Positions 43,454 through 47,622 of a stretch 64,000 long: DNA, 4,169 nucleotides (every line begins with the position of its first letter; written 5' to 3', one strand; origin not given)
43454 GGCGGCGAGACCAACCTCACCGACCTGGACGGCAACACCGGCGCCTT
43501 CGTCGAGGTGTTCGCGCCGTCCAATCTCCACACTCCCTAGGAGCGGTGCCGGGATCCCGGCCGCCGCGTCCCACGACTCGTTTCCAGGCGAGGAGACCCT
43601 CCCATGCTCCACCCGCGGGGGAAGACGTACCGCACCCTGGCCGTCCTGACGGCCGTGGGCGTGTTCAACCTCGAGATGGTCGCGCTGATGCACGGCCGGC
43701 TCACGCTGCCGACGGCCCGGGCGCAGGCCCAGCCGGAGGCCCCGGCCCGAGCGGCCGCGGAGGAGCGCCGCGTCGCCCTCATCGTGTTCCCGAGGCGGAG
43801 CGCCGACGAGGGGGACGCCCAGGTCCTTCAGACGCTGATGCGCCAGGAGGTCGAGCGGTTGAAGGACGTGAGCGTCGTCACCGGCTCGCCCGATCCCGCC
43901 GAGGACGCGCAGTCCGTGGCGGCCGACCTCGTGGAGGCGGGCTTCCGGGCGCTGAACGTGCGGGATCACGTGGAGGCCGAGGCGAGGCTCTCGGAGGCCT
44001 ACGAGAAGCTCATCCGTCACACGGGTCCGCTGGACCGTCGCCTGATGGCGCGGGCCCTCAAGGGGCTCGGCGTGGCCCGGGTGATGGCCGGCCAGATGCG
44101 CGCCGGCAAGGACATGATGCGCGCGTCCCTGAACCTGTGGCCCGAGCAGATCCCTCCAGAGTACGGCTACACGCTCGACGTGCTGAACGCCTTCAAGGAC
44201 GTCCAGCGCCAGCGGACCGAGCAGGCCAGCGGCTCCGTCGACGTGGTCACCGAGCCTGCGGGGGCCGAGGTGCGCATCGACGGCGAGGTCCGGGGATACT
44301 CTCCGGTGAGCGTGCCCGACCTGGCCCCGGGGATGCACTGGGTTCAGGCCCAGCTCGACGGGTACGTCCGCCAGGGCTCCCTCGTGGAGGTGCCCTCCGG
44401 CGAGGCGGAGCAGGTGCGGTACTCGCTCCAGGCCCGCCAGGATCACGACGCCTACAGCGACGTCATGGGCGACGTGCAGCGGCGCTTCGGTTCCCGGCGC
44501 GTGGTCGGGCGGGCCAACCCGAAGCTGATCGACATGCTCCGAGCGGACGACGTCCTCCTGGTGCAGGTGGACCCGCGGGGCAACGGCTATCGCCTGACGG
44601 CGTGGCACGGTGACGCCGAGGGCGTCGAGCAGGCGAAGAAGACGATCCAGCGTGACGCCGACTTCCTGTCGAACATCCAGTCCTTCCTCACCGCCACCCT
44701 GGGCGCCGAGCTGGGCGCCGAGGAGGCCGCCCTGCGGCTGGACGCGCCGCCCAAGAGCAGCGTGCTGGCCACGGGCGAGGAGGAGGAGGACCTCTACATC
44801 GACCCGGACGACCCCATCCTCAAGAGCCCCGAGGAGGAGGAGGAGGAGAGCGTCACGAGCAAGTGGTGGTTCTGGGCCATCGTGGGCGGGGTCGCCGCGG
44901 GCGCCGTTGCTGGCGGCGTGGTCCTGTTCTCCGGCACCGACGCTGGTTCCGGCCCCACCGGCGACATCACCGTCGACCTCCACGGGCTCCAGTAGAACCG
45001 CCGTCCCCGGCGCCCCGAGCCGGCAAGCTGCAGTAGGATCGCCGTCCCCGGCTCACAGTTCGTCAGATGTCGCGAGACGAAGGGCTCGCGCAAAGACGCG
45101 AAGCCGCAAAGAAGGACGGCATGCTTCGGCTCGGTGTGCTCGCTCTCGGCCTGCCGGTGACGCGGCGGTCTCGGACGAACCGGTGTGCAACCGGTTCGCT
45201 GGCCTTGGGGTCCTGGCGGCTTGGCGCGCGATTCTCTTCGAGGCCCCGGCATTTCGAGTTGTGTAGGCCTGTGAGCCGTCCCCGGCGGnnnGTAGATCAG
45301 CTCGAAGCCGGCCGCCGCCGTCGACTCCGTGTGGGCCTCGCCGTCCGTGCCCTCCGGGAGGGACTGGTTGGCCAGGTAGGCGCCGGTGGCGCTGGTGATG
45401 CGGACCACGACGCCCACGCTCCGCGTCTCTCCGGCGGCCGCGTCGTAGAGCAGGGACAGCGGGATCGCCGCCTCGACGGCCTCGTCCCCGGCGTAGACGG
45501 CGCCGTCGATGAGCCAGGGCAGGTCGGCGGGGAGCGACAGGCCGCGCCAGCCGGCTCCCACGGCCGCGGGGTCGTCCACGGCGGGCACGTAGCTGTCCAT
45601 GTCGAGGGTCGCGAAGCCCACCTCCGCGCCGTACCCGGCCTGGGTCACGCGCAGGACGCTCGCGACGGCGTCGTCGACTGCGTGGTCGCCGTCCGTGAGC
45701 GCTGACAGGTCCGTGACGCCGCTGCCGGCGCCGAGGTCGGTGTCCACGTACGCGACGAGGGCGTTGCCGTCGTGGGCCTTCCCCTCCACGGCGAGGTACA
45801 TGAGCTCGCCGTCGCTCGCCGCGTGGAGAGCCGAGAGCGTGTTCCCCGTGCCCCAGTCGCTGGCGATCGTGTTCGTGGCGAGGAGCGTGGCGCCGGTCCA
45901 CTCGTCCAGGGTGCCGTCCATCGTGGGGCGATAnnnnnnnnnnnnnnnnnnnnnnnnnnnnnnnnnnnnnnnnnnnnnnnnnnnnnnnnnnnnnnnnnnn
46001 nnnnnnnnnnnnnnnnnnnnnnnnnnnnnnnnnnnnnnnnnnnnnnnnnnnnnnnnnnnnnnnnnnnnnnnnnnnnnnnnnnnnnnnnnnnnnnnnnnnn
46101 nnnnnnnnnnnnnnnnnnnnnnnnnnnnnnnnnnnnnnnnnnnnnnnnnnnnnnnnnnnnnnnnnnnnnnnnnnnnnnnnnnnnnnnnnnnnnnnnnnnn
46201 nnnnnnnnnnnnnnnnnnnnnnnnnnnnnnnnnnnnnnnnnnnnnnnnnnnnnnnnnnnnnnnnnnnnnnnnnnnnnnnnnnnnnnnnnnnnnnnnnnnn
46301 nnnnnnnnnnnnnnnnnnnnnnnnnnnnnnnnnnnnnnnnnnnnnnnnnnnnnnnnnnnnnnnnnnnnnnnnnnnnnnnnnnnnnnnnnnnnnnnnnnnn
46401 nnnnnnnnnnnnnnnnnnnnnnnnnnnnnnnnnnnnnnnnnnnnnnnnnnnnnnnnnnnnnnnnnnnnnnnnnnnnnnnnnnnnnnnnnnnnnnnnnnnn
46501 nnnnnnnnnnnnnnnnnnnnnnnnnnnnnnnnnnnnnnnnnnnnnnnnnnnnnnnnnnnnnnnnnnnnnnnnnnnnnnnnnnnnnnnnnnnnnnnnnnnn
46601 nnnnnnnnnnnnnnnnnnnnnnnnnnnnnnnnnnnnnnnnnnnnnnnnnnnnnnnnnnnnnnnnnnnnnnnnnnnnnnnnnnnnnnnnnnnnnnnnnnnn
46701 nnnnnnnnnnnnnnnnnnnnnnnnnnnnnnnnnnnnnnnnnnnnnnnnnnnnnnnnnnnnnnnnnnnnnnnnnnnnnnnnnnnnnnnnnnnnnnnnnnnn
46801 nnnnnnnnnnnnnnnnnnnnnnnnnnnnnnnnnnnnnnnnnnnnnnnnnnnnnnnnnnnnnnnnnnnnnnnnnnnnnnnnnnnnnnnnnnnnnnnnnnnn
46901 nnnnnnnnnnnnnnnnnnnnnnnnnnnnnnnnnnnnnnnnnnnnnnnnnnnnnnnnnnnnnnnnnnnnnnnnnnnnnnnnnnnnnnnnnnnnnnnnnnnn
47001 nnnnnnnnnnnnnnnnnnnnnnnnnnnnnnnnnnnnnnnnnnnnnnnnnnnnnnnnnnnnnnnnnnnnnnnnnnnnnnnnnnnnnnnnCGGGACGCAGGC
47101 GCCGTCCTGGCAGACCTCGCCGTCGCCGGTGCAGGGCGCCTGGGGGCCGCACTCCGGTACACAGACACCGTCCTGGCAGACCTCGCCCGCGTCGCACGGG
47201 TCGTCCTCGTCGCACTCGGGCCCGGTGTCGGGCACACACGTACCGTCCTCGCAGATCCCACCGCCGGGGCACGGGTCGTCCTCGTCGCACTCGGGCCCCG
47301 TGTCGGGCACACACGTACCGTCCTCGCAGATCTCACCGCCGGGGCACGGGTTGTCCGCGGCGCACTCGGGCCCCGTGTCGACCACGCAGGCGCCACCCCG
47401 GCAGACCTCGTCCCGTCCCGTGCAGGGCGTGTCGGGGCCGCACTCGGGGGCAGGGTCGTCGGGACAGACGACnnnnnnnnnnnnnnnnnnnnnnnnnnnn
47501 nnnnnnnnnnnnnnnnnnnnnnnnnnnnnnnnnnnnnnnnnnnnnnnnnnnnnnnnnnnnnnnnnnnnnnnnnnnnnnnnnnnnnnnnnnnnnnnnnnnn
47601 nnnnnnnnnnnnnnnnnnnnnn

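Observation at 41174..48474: Island of exported proteins: two lipoproteins, a Kelch beta-propeller lipoprotein, a PEGA/TM protein and a 1061-aa Cys-repeat/IPT adhesin-like lipoprotein with DNA-level tandem repeats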

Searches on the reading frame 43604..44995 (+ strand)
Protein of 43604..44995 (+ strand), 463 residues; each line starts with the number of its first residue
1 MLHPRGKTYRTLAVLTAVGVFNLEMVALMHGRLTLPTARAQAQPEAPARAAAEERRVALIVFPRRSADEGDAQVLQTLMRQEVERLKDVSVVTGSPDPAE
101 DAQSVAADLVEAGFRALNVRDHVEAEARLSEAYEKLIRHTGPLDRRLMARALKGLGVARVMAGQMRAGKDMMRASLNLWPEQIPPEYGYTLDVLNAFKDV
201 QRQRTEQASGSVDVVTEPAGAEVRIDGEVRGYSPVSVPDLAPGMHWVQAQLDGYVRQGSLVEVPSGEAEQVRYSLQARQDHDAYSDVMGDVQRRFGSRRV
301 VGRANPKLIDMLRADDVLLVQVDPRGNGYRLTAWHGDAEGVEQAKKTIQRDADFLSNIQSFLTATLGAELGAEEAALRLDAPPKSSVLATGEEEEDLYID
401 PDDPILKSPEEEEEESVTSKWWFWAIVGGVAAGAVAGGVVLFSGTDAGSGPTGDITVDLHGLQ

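Call 7: search_protein_families(library=pfam, proteins=[window:43604-44995:+], max_evalue=0.01)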
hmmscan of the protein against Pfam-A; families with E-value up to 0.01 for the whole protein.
window:43604-44995:+ (463 aa): 1 family
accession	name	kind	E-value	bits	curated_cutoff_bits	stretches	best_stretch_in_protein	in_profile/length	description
PF08308.17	PEGA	-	9.8e-09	35.4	20.8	1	210-277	2-69/71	PEGA domain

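Call 8: search_protein_families(library=ncbifam, proteins=[window:43604-44995:+], max_evalue=0.01)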
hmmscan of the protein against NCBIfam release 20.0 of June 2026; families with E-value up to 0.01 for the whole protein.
window:43604-44995:+ (463 aa): 0 families

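Call 47: find_homologous_proteins(query=window:43604-44995:+, max_evalue=0.00001)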
Query window:43604-44995:+ (463 aa): 48 proteins with E <= 0.00001 among 8000 candidates.
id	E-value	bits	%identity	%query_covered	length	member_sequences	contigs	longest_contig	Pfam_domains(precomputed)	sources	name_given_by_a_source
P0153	0.0e+0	1014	100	100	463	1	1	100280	PF08308.18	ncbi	ncbi:MAG: PEGA domain-containing protein [Myxococcota bacterium]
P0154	5.4e-158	545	56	100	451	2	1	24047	PF08308.18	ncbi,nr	ncbi:MAG: PEGA domain-containing protein [Deltaproteobacteria bacterium]|nr:PEGA domain-containing p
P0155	9.2e-153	528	55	100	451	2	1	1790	PF08308.18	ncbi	-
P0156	2.5e-150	520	55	100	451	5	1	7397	PF08308.18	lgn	-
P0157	1.1e-138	481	51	100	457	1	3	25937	PF08308.18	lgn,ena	-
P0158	2.9e-138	480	52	98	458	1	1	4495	PF08308.18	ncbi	-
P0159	6.6e-138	479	50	100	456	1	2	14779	PF08308.18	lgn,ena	-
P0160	3.9e-136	473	51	100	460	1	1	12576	PF08308.18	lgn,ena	-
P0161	5.4e-131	456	49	99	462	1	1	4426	PF08308.18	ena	-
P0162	1.6e-130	454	49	99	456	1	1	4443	PF08308.18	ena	-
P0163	3.3e-130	453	50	98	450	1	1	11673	PF08308.18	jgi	-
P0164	8.4e-129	449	46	99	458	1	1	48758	PF08308.18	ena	-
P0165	8.4e-128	445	48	100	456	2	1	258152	PF08308.18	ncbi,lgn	ncbi:MAG: PEGA domain-containing protein [Myxococcota bacterium]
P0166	1.2e-127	445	46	99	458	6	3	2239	PF08308.18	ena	-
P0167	2.0e-127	444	48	99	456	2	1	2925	PF08308.18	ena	-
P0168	2.0e-126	441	44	99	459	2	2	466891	PF08308.18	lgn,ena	-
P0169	1.7e-125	438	48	98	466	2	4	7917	PF08308.18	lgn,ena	-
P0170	5.2e-123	430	47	99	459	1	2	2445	PF08308.18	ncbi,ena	-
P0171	4.7e-121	423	43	100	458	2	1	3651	PF08308.18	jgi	-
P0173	4.1e-100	354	44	94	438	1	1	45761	PF08308.18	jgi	-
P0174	4.4e-99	351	45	88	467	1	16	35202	PF08308.18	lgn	-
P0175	9.3e-99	350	42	98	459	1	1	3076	PF08308.18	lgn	-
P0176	2.2e-98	348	43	91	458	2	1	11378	PF08308.18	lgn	-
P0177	2.0e-96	342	42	99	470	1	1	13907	PF08308.18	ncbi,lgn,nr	ncbi:MAG: hypothetical protein CSA66_02340 [Proteobacteria bacterium]|nr:MAG: hypothetical protein C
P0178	1.4e-95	339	43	88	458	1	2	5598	PF08308.18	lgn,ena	-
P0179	2.2e-95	339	41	92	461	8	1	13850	PF08308.18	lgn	-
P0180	5.2e-95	337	41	97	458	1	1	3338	PF08308.18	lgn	-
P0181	1.3e-94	336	40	84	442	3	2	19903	PF08308.18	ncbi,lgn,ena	-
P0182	1.3e-94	336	41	91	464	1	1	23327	PF08308.18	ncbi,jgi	jgi:hypothetical protein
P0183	3.4e-94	335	42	91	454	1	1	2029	PF08308.18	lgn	-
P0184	3.5e-94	335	39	97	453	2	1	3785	PF08308.18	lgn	-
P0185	1.2e-93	333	39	98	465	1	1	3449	PF08308.18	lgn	-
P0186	8.3e-92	327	40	88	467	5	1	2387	PF08308.18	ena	-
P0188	5.0e-91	324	37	99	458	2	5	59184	PF08308.18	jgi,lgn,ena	-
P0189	1.1e-89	320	40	94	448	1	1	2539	PF08308.18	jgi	-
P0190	9.2e-88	314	37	88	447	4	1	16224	PF08308.18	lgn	-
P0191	3.0e-86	309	38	99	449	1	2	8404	PF08308.18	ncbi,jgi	jgi:hypothetical protein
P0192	3.2e-85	305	40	90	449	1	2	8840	PF08308.18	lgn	-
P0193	7.6e-84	301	39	89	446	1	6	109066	PF08308.18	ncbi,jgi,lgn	jgi:hypothetical protein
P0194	4.6e-74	268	45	66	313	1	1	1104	PF08308.18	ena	-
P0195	1.2e-70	257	39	87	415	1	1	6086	PF08308.18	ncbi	-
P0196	2.4e-65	240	39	65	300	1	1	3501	PF08308.18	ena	-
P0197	2.5e-37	147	29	87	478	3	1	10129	PF08308.18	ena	-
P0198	5.4e-12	64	45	14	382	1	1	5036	PF08308.18,PF13620.13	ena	-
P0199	2.6e-9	55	43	14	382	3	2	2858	PF08308.18,PF13620.13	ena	-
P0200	1.6e-7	49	43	11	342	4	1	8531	PF08308.18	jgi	-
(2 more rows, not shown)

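Call 71: search_solved_structures(query=A5, max_evalue=1)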
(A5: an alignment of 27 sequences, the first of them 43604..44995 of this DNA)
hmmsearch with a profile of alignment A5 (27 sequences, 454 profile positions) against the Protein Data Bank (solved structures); distinct sequences matched with E-value up to 1: 1.
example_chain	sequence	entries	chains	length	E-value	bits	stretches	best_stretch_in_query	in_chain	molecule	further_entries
5uzg_B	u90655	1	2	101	0.0029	19.3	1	226-288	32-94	AT27789p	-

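Call 81: search_protein_families(library=ncbifam, proteins=[window:43604-44995:+], max_evalue=1)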
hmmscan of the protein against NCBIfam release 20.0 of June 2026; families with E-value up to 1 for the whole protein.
window:43604-44995:+ (463 aa): 0 families

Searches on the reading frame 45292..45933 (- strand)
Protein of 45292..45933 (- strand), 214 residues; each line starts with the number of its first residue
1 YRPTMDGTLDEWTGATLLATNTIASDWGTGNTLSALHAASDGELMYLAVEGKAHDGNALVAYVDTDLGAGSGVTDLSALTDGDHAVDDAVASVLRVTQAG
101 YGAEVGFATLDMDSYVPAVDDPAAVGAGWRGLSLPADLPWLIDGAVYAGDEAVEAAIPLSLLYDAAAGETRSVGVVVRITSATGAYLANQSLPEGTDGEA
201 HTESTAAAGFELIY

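Call 28: search_solved_structures(query=A3, max_evalue=10)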
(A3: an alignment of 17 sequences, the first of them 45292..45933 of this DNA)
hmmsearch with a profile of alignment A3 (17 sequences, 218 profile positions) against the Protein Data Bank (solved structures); distinct sequences matched with E-value up to 10: 1.
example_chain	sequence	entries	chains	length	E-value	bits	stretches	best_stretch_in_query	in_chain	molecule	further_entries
1i82_A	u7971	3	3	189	0.042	16.9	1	4-51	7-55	ENDO-1,4-BETA-XYLANASE A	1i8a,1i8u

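Call 30: search_protein_families(library=pfam, alignment_id=A3, max_evalue=1)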
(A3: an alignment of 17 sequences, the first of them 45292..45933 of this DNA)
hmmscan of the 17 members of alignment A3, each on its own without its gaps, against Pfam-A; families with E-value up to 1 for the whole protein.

A. member 1, window:45292-45933:- (214 aa): 0 families

B. families by the number of members that match (of 17 scanned): 3 families
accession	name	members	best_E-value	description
PF06452.16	CBM9_1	1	8.1e-05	Carbohydrate family 9 binding domain-like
PF00977.27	His_biosynth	1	0.074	Histidine biosynthesis protein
PF10282.15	Lactonase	1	0.19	Lactonase, 7-bladed beta-propeller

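Call 51: predict_structure(alignment_id=A3)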
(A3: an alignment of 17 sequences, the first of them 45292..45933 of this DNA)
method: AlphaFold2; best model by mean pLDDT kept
length: 214 residues; sequences in the alignment: 17
mean_pLDDT: 95.8   pTM: 0.92
mean pLDDT of the five models: 95.8, 95.4, 95.3, 93.8, 92.4
residues with pLDDT >= 90: 202; 70-90: 12; 50-70: 0; < 50: 0
segments of 3 or more residues with pLDDT < 50: none
pLDDT, mean of each block of 10 residues (from residue 1): 90 96 97 98 97 98 96 96 90 97 98 96 95 95 97 98 92 98 97 95 97 94
secondary structure, 60 per line:
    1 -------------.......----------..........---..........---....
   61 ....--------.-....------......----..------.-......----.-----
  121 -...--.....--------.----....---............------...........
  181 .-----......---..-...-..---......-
elements in order: E17-20 E31-40 E44-53 E57-64 H85-90 E105-110 E127-131 E145-148 E152-158 H159-163 E170-181 E187-192 E208-213

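Call 81: search_protein_families(library=ncbifam, proteins=[window:45292-45933:-], max_evalue=1)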
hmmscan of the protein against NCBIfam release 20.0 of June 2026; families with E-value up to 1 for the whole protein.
window:45292-45933:- (214 aa): 2 families
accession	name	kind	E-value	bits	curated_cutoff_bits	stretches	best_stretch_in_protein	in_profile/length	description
TIGR02333.1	2met_isocit_dHY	equivalog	0.012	13.6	1419.85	1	124-195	596-666/858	Fe/S-dependent 2-methylisocitrate dehydratase AcnD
NF035922.1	Trp_DH_ScyB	equivalog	0.11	11.5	600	1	47-90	15-58/346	tryptophan dehydrogenase ScyB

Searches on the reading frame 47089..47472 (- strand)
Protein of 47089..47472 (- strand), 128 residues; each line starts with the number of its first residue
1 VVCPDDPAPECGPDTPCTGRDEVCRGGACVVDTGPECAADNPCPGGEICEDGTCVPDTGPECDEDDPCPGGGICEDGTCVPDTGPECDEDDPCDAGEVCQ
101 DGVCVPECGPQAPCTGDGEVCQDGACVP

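Call 57: search_protein_families(library=ncbifam, proteins=[window:47089-47472:-], max_evalue=10)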
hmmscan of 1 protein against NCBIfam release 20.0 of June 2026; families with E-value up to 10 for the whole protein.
window:47089-47472:- (128 aa): 1 family
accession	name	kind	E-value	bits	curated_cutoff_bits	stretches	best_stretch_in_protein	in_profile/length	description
TIGR04201.1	Myxo_Cys_RPT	repeat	0.06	13.5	25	3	34-54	2-22/22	Cys-rich repeat-containing protein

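Call 58: search_protein_families(library=pfam, proteins=[window:47089-47472:-], max_evalue=10)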
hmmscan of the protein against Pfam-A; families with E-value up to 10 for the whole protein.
window:47089-47472:- (128 aa): 3 families
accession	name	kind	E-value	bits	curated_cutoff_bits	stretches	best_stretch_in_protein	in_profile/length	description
PF23416.1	DUF7107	-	1.6e-12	48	24.6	3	61-105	1-47/48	Domain of unknown function (DUF7107)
PF01683.23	EB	-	3.5e-05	24.2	24.3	3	33-55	18-40/52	EB module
PF04706.18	Dickkopf_N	-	0.0032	18.2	25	2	36-80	1-51/51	Dickkopf N-terminal cysteine-rich region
